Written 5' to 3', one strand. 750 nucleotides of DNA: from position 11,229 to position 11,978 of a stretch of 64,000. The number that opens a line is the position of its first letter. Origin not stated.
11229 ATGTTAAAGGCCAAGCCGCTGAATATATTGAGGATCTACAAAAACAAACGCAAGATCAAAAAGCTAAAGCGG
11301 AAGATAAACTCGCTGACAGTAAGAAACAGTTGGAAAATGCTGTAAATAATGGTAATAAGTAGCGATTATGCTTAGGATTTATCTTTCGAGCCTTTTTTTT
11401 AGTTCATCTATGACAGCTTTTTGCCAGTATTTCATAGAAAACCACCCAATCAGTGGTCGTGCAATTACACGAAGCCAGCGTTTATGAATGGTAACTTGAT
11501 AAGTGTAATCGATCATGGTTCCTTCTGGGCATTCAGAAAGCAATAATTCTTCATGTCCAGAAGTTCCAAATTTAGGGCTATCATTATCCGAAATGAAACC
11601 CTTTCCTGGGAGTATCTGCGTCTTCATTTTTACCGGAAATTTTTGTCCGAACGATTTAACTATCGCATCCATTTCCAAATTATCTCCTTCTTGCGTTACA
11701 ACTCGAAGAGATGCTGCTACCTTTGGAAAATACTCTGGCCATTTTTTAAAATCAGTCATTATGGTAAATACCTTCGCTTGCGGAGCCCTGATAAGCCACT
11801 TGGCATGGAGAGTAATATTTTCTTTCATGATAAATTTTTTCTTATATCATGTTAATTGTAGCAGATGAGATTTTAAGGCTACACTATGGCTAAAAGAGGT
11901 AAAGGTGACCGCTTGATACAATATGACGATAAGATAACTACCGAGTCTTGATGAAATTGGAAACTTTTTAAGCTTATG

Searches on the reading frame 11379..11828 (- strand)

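Call 74: search_protein_families(library=pfam, proteins=[window:11379-11828:-], max_evalue=0.001)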
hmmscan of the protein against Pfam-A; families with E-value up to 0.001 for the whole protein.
window:11379-11828:- (149 aa): 2 families
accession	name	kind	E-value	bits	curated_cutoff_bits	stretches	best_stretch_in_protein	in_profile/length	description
PF10604.15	Polyketide_cyc2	-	2.7e-07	31.4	27.4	1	11-148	8-135/142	Polyketide cyclase / dehydrase and lipid transport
PF03364.25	Polyketide_cyc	-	5.8e-05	23.8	23.4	1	13-64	1-50/126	Polyketide cyclase / dehydrase and lipid transport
